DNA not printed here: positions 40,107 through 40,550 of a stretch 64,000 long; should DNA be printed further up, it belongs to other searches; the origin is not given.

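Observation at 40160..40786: ArsR-family regulator overlapped by an unlisted 47-aa Cys/His-rich peptide gene, followed by a triple-hairpin element and an ABC-2 exporter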

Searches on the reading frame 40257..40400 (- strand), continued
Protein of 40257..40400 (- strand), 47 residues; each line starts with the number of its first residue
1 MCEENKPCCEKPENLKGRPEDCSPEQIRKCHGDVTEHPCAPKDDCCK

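Call 32: search_protein_families(library=ncbifam, proteins=[L009:638-1246:+, L001:4271-4924:+], max_evalue=0.001)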
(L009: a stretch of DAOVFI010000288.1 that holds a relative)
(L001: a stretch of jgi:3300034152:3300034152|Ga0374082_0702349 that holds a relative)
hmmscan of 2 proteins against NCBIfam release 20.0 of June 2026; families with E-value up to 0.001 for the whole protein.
L009:638-1246:+ (202 aa): 16 families
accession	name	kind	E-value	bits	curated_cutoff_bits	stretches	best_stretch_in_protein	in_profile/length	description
TIGR01934.1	MenG_MenH_UbiE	subfamily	2.6e-12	46.5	158.35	1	29-128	43-141/223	ubiquinone/menaquinone biosynthesis methyltransferase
NF045667.1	MTase_DVU1556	equivalog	1.5e-11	44.1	155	1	17-127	13-118/213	DVU_1556 family methyltransferase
NF001244.0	PRK00216.1-5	equivalog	2e-11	43.6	216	1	29-128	52-153/236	bifunctional demethylmenaquinone methyltransferase/2-methoxy-6-polyprenyl-1,4-benzoquinol methylase UbiE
NF052510.1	methyltran_MpqE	exception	1.9e-09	37.3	335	1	27-127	48-150/234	methyl-plastoquinone biosynthesis methyltransferase MpqE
NF001242.0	PRK00216.1-3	equivalog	7e-09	35.5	351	1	30-128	75-175/258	bifunctional demethylmenaquinone methyltransferase/2-methoxy-6-polyprenyl-1,4-benzoquinol methylase UbiE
NF041537.1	ArsM_AhpD_UU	exception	2e-07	30.2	510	1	30-129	81-181/345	arsenite methyltransferase/AhpD domain selenoprotein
NF047649.1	MTase_UXPK_star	exception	2.8e-07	29.9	460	1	30-128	82-181/283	methyltransferase/UXPK-star double selenoprotein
NF001240.0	PRK00216.1-1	equivalog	1.3e-06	27.7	378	1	30-128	68-168/251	bifunctional demethylmenaquinone methyltransferase/2-methoxy-6-polyprenyl-1,4-benzoquinol methylase UbiE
NF043040.1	corrin_prot_MT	hypoth_equivalog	1.5e-06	27.8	180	1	30-99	46-116/216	corrinoid protein-associated methyltransferase CpaM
TIGR02072.1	BioC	equivalog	3.1e-06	27.2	184.95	1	27-125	36-129/244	malonyl-ACP O-methyltransferase BioC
NF008823.0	PRK11873.1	subfamily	0.00011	21.8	263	1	30-128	82-181/272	arsenite methyltransferase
NF045825.1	FAmtase_mtf2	equivalog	0.00012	21.4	400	1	31-125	64-155/248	fatty-acid O-methyltransferase Mtf2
TIGR00536.1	hemK_fam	subfamily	0.00019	20.6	115.5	1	29-79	118-169/286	HemK family protein methyltransferase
TIGR03534.1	RF_mod_PrmC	equivalog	0.00032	20.3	199.1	1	25-75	87-139/253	peptide chain release factor N(5)-glutamine methyltransferase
NF041536.1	ArsM_DUF2284_UU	exception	0.00042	18.8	575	1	30-129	81-181/459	arsenite methyltransferase/DUF2284 domain selenoprotein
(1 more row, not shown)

L001:4271-4924:+ (217 aa): 22 families
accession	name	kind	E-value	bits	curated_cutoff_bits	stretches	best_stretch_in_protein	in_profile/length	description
NF045667.1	MTase_DVU1556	equivalog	4.3e-12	45.9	155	1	20-131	13-119/213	DVU_1556 family methyltransferase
NF047649.1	MTase_UXPK_star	exception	3e-11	42.9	460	1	27-132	77-182/283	methyltransferase/UXPK-star double selenoprotein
NF041537.1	ArsM_AhpD_UU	exception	3.2e-11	42.6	510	1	33-131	81-180/345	arsenite methyltransferase/AhpD domain selenoprotein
TIGR01934.1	MenG_MenH_UbiE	subfamily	1.8e-10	40.5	158.35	1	31-130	42-140/223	ubiquinone/menaquinone biosynthesis methyltransferase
NF001244.0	PRK00216.1-5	equivalog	1.2e-08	34.5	216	1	30-130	50-152/236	bifunctional demethylmenaquinone methyltransferase/2-methoxy-6-polyprenyl-1,4-benzoquinol methylase UbiE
NF008823.0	PRK11873.1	subfamily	1.7e-08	34.3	263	1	33-130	82-180/272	arsenite methyltransferase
NF052510.1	methyltran_MpqE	exception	1.8e-08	34.1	335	1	27-130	45-150/234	methyl-plastoquinone biosynthesis methyltransferase MpqE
TIGR02072.1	BioC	equivalog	1.6e-07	31.4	184.95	1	31-130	37-131/244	malonyl-ACP O-methyltransferase BioC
NF001242.0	PRK00216.1-3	equivalog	4.2e-07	29.6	351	1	32-130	74-174/258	bifunctional demethylmenaquinone methyltransferase/2-methoxy-6-polyprenyl-1,4-benzoquinol methylase UbiE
NF041675.1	sarc_dimgly_tmase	equivalog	1.1e-06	28.8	550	1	29-130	67-168/278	sarcosine/dimethylglycine N-methyltransferase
NF041536.1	ArsM_DUF2284_UU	exception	1.1e-06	27.3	575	1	33-131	81-180/459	arsenite methyltransferase/DUF2284 domain selenoprotein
NF045823.1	PthPhpthDimycoMt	equivalog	1.9e-05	24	300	1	83-128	118-163/256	phthiotriol/phenolphthiotriol dimycocerosates methyltransferase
NF045825.1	FAmtase_mtf2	equivalog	2e-05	23.9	400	1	83-130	110-157/248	fatty-acid O-methyltransferase Mtf2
NF043040.1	corrin_prot_MT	hypoth_equivalog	4.1e-05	23.1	180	1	29-129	43-145/216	corrinoid protein-associated methyltransferase CpaM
TIGR00452.1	TIGR00452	equivalog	4.4e-05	22.4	275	1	32-131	121-219/316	tRNA 5-methoxyuridine(34)/uridine 5-oxyacetic acid(34) synthase CmoB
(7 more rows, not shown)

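Call 47: find_homologous_proteins(query=L031:3656-4117:+, max_evalue=1e-10)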
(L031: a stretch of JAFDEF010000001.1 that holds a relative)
Query L031:3656-4117:+ (154 aa): 1196 proteins with E <= 1e-10 among 1236 candidates; the best 120 are listed.
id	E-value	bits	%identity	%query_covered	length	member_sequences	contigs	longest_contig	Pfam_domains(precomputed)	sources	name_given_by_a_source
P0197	1.9e-97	341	100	100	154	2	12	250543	PF12840.14,PF13412.13,PF08279.19,PF01022.27,PF12802.14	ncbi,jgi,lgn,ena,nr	ncbi:MAG: winged helix-turn-helix transcriptional regulator [Deltaproteobacteria bacterium]|nr:winge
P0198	5.7e-64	232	66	99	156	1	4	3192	PF12840.14,PF13412.13,PF01022.27,PF12802.14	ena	-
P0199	1.2e-63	231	68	97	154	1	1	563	PF12840.14,PF13412.13,PF08279.19,PF01022.27,PF12802.14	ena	-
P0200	7.1e-63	229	65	100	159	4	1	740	PF12840.14,PF13412.13,PF08279.19,PF01022.27,PF12802.14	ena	-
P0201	2.1e-62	227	66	100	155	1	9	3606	PF12840.14,PF13412.13,PF08279.19,PF01022.27,PF09339.17,PF12802.14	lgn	-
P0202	2.3e-62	227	66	100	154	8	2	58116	PF12840.14,PF13412.13,PF01022.27,PF12802.14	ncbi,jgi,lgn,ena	ncbi:MAG: metalloregulator ArsR/SmtB family transcription factor [Pseudomonadota bacterium]|jgi:ArsR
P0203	1.0e-61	225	66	99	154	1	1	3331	PF12840.14,PF13412.13,PF08279.19,PF01022.27,PF12802.14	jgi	-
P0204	2.8e-61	224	66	97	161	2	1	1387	PF12840.14,PF13412.13,PF01022.27,PF12802.14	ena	-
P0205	3.0e-61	224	64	100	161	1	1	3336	PF12840.14,PF13412.13,PF01022.27,PF12802.14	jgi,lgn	-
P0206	4.2e-61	223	64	100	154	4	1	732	PF12840.14,PF13412.13,PF08279.19,PF01022.27,PF12802.14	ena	-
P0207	6.7e-61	223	66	95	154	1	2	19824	PF12840.14,PF13412.13,PF08279.19,PF01022.27,PF12802.14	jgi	-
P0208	1.5e-60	221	65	97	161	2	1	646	PF12840.14,PF13412.13,PF01022.27,PF12802.14,PF01325.26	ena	-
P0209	4.9e-60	220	65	97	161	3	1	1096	PF12840.14,PF13412.13,PF01022.27,PF12802.14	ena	-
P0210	8.3e-60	219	65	95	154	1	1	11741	PF12840.14,PF13412.13,PF08279.19,PF01022.27,PF12802.14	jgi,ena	-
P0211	1.3e-59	218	64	99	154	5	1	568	PF12840.14,PF13412.13,PF08279.19,PF01022.27,PF12802.14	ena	-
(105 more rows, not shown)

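Call 51: search_solved_structures(query=A2, max_evalue=0.001, show_alignments=1)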
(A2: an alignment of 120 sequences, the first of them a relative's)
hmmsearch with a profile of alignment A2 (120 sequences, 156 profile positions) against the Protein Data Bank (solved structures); distinct sequences matched with E-value up to 0.001: 39.
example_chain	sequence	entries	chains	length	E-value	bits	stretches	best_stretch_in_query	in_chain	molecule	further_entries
4k2e_A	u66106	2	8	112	1.5e-16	63.7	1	3-85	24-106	Transcriptional activator HlyU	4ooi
3jth_A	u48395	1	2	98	2.1e-15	59.9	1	3-83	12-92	Transcription activator HlyU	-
5znx_A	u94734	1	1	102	2.4e-15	59.8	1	3-83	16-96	Transcriptional activator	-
1r1t_A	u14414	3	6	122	8.9e-15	57.9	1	3-80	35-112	Transcriptional repressor smtB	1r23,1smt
1r22_A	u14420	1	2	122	4.1e-13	52.5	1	3-81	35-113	Transcriptional repressor smtB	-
9t6t_A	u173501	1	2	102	5.3e-13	52.2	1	3-82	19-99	Lmo1102 protein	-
9t6r_A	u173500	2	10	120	7e-13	51.8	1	3-85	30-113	Lmo1102 protein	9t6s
4ggg_A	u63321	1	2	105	7.9e-13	51.6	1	3-88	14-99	Repressor protein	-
2kjb_A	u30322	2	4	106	1.4e-12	50.8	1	3-88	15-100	CzrA protein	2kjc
1r1u_A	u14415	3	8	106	1.4e-12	50.8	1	3-88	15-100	repressor protein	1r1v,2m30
6cdb_A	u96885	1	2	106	3e-12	49.7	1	3-88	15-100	ArsR family transcriptional regulator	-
4omy_A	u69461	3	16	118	4.9e-12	49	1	7-87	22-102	NolR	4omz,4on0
3f72_A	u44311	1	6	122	5e-12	49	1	4-80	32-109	Cadmium efflux system accessory protein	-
1u2w_A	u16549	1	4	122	5.2e-12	48.9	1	4-80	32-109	Cadmium efflux system accessory protein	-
3f6v_A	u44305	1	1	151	5.4e-12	48.9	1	6-80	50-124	Possible transcriptional regulator, ArsR family protein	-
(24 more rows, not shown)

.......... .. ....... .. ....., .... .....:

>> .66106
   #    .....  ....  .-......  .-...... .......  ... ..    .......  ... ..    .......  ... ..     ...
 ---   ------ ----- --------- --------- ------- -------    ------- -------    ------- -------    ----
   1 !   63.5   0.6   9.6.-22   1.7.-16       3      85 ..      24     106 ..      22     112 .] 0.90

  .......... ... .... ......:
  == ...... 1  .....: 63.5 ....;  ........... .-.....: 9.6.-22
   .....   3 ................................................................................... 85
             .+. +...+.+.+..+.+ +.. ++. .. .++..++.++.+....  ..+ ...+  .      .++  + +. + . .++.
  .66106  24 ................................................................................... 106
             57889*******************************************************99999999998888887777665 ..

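Call 56: predict_structure(alignment_id=A2)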
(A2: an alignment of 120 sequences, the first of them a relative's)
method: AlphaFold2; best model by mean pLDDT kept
length: 154 residues; sequences in the alignment: 120
mean_pLDDT: 77.9   pTM: 0.56
mean pLDDT of the five models: 77.9, 77.5, 77.4, 77.2, 75.0
residues with pLDDT >= 90: 74; 70-90: 13; 50-70: 57; < 50: 10
segments of 3 or more residues with pLDDT < 50: 107-115
pLDDT, mean of each block of 10 residues (from residue 1): 84 96 94 97 98 96 94 93 84 59 51 49 61 67 58 49
secondary structure, 60 per line:
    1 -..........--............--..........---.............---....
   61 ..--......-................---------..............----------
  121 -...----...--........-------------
elements in order: H2-11 H14-25 H30-37 H41-53 E57-62 E65-70 H72-87 H97-110 H134-141

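Call 69: list_cluster_members(proteins=[window:40260-40400:-, window:40358-40726:-, P0197])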
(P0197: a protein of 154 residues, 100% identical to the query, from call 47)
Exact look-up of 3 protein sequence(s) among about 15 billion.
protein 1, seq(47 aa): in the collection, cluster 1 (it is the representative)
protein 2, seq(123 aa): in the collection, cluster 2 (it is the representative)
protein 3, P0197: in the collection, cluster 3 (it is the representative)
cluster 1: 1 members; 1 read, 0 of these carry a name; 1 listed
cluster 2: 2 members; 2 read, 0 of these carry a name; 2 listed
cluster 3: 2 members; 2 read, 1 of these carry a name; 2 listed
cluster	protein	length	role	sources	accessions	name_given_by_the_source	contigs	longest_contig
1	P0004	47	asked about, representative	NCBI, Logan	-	-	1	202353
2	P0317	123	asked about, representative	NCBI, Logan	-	-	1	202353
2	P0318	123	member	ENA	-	-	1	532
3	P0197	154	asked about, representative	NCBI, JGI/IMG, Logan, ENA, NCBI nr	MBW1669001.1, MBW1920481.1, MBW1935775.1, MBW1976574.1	MAG: winged helix-turn-helix transcriptional regulator [Deltaproteobacteria bacterium] | winged helix-turn-helix transcriptional regulator [Deltaproteobacteria bacterium]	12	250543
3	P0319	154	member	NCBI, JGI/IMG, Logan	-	-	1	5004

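Call 75: search_protein_families(library=pfam, alignment_id=A1, max_evalue=1)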
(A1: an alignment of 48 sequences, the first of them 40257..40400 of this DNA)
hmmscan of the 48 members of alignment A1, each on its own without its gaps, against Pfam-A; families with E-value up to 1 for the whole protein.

A. member 1, window:40257-40400:- (47 aa): 0 families

B. families by the number of members that match (of 48 scanned): 12 families
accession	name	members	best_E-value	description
PF01463.29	LRRCT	11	0.0094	Leucine rich repeat C-terminal domain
PF20099.4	DUF6489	5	0.079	Family of unknown function (DUF6489)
PF05444.18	DUF753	5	0.096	Domain of unknown function (DUF753)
PF12071.13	DUF3551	2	0.23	Protein of unknown function (DUF3551)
PF06535.18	RGM_N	1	0.012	Repulsive guidance molecule (RGM) N-terminal domain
PF02437.24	Ski_Sno_DHD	1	0.015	SKI/SNO/DAC Dachshund homology domain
PF15761.10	IMUP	1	0.04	Immortalisation up-regulated protein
PF19026.7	UBA_HYPK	1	0.15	HYPK UBA domain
PF19159.5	DUF5841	1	0.17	Family of unknown function (DUF5841)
PF02789.23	Peptidase_M17_N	1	0.23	Cytosol aminopeptidase family, N-terminal domain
PF06360.16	E_raikovi_mat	1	0.23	Euplotes raikovi mating pheromone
PF02146.23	SIR2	1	0.29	Sir2 family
